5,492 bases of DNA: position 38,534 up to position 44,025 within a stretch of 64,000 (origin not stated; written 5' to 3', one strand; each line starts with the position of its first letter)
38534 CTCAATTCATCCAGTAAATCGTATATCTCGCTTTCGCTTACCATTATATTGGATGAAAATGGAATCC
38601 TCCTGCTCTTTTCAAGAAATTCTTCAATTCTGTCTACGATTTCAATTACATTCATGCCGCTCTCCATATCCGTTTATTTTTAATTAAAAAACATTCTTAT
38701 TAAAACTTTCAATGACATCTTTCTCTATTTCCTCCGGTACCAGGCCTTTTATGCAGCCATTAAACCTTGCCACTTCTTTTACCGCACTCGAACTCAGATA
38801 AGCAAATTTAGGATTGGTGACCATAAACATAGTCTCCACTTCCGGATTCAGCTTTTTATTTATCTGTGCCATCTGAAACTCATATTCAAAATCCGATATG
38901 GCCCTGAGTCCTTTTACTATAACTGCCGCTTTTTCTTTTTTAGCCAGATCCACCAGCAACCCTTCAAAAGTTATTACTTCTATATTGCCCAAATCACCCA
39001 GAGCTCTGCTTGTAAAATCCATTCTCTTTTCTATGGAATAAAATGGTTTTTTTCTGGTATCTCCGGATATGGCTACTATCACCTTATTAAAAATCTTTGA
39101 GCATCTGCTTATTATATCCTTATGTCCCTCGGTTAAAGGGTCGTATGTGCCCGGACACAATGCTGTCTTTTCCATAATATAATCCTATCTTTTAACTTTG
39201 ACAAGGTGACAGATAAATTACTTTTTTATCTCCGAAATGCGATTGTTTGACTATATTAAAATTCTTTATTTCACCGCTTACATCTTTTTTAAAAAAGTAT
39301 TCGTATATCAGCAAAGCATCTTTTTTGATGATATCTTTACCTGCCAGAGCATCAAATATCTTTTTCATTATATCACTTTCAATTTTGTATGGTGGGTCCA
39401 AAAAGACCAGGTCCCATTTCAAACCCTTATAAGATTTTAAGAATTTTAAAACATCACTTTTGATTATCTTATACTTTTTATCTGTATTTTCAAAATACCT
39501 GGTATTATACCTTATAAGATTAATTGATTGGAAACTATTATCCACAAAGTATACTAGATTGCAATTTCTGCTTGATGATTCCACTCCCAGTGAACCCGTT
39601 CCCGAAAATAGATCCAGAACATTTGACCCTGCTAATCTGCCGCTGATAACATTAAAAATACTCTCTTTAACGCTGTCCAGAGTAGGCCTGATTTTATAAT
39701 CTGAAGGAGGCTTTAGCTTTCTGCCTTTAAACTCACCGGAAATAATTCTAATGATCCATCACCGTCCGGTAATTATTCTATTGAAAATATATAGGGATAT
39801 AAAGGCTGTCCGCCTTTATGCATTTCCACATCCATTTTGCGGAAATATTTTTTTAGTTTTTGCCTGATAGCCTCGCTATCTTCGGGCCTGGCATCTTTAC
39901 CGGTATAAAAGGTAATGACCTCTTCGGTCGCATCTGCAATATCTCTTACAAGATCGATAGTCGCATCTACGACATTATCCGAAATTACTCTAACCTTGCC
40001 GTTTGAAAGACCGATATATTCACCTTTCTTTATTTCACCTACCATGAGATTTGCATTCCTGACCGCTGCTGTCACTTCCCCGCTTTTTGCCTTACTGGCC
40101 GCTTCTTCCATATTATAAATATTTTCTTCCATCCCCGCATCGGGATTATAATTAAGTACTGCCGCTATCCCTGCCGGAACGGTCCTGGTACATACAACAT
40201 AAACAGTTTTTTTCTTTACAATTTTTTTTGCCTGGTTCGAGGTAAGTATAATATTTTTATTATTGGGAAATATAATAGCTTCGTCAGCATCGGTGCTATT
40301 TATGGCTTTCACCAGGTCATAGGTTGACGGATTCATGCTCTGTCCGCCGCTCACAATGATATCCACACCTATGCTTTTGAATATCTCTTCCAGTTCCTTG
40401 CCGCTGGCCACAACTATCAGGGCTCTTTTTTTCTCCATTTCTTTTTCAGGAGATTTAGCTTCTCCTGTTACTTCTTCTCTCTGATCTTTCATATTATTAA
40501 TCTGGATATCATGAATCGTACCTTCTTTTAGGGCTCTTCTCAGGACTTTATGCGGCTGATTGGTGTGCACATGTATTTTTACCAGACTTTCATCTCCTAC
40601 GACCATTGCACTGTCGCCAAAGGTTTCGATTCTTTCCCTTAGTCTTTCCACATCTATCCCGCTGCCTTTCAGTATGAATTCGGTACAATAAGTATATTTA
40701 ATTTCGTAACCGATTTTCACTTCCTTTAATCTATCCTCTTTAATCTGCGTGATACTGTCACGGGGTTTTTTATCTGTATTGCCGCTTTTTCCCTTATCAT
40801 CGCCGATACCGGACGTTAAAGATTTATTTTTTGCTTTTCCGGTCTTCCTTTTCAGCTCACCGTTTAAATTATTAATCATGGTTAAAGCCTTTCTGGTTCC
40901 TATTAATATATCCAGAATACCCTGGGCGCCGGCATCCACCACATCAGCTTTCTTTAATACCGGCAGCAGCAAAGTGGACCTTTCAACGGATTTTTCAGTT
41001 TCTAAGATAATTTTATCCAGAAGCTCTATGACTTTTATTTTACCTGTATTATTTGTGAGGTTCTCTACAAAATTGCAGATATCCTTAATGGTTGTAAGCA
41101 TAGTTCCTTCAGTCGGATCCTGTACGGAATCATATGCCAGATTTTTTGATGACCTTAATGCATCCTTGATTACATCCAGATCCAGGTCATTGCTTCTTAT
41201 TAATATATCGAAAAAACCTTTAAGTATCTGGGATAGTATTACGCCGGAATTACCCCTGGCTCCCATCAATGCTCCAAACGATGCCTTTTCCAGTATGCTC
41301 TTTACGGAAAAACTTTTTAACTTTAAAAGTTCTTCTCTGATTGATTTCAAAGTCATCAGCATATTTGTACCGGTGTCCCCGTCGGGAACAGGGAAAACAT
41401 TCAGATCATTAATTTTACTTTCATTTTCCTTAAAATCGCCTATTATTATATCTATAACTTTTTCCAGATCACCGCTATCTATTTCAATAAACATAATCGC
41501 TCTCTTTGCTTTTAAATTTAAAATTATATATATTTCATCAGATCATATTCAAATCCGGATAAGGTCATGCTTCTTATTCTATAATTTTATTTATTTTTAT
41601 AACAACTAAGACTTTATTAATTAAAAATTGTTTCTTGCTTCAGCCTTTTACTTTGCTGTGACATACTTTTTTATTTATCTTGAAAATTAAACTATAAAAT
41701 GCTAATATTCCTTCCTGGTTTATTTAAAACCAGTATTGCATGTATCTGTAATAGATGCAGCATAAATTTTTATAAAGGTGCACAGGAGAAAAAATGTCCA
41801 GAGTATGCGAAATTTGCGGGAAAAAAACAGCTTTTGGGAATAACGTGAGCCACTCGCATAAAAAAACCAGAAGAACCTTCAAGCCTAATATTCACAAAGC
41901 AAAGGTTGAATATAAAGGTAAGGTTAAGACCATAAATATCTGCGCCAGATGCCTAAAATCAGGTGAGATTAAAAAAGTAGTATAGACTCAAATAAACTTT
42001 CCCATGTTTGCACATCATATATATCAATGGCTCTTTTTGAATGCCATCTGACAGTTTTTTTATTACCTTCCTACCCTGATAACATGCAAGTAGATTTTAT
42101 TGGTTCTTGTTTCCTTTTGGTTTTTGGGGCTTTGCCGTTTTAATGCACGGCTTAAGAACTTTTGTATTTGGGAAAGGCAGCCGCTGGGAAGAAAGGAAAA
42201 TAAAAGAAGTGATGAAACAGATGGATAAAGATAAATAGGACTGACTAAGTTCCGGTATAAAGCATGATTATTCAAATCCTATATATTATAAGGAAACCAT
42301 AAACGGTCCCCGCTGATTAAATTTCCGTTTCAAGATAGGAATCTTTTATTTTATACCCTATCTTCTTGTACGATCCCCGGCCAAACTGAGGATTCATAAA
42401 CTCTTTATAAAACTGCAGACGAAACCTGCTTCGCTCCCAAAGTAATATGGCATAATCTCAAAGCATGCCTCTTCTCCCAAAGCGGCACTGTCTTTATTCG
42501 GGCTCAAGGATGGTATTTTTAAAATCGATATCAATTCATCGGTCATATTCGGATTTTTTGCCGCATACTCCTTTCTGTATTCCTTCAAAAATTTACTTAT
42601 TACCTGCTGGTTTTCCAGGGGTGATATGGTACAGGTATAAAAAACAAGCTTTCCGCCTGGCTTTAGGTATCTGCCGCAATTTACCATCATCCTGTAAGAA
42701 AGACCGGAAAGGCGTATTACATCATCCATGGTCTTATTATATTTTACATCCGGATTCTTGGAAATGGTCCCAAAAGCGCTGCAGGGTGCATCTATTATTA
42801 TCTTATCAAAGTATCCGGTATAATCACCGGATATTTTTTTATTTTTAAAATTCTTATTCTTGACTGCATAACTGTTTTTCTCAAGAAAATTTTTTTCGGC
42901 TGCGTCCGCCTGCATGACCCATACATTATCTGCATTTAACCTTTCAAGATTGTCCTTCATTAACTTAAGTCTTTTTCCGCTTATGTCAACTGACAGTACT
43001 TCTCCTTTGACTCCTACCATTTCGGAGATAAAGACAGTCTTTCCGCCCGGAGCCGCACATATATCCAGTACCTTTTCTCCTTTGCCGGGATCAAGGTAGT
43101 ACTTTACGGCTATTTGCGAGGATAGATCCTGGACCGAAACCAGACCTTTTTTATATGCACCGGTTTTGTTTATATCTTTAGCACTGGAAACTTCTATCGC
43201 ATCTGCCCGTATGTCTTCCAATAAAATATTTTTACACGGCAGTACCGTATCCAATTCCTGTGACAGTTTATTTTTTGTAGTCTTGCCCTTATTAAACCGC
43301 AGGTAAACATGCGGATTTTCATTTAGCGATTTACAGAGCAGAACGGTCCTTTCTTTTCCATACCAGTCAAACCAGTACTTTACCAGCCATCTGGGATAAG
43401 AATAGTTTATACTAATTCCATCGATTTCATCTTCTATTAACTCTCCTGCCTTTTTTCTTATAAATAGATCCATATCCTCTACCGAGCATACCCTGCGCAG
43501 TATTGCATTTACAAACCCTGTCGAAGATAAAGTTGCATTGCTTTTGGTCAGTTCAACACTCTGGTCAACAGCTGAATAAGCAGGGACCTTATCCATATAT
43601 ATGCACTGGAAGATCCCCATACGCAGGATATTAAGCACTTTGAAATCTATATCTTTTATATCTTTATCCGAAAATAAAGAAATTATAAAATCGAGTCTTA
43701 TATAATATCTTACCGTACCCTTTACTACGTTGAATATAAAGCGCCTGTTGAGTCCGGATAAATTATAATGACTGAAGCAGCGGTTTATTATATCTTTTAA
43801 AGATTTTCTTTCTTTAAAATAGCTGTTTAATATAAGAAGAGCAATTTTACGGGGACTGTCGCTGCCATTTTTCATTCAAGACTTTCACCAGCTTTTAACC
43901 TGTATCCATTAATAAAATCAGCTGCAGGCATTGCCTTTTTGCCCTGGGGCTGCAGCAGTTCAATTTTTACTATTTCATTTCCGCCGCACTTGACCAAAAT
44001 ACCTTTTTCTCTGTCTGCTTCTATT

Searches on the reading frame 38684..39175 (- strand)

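Call 18: search_protein_families(library=pfam, proteins=[window:38684-39175:-], max_evalue=0.001)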
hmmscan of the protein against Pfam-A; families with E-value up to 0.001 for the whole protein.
window:38684-39175:- (163 aa): 1 family
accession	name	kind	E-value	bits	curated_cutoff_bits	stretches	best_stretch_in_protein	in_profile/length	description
PF01467.32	CTP_transf_like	-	2e-21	77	21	1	6-134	1-132/133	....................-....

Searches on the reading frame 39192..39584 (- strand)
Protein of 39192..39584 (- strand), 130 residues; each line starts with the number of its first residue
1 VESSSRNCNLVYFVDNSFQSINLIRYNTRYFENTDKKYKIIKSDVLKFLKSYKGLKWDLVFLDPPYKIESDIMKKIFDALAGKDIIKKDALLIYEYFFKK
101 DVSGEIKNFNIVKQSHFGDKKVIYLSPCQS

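Call 64: search_protein_families(library=pfam, proteins=[window:39192-39584:-], max_evalue=0.001)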
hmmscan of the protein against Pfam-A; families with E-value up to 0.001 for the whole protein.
window:39192-39584:- (130 aa): 1 family
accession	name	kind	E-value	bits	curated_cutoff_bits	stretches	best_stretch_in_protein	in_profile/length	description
PF03602.21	Cons_hypoth95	-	2e-18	67.1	24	1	1-124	57-180/182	Conserved hypothetical protein 95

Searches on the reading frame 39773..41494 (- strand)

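Call 64: search_protein_families(library=pfam, proteins=[window:39773-41494:-], max_evalue=0.001)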
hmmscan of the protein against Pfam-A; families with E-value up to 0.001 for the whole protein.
window:39773-41494:- (573 aa): 4 families
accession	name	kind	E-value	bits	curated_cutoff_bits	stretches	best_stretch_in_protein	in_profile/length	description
PF13684.11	FakA-like_C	-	5.7e-75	251.8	23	1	358-573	1-216/216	Fatty acid kinase subunit A-like, C-terminal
PF02734.22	Dak2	-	5.8e-31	108.2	27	1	35-197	1-169/174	DAK2 domain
PF21645.3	FakA-like_M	-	4e-27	94.3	24.9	1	266-341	1-79/80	Fatty acid kinase subunit A-like, middle domain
PF04351.19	PilP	-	0.00059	20.2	25.6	0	470-518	85-132/146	Pilus assembly protein, PilP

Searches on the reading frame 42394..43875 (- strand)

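Call 64: search_protein_families(library=pfam, proteins=[window:42394-43875:-], max_evalue=0.001)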
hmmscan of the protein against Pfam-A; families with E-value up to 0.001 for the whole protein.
window:42394-43875:- (493 aa): 8 families
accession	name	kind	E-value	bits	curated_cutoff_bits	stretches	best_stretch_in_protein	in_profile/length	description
PF01189.24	Methyltr_RsmB-F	-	2.3e-42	145.3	27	1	259-435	2-159/199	16S rRNA methyltransferase RsmB/F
PF01029.23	NusB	-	1.5e-25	90.5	23.1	1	8-129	3-131/133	NusB family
PF13847.12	Methyltransf_31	-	1.4e-08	34.9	27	1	265-423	3-116/145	Methyltransferase domain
PF01728.25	FtsJ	-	7.3e-08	33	24.1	1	255-434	12-157/181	FtsJ-like methyltransferase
PF01135.25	PCMT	-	4.5e-07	30.3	20.3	1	260-325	68-133/210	Protein-L-isoaspartate(D-aspartate) O-methyltransferase (PCMT)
PF01209.24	Ubie_methyltran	-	2e-06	27.8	20.1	1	264-336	46-117/233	ubiE/COQ5 methyltransferase family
PF22458.1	RsmF-B_ferredox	-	3.1e-06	27.7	27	1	160-209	1-49/74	Methyltr_RsmF/B-like, ferredoxin-like domain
PF13649.12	Methyltransf_25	-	1.5e-05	26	27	1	269-335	1-64/97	Methyltransferase domain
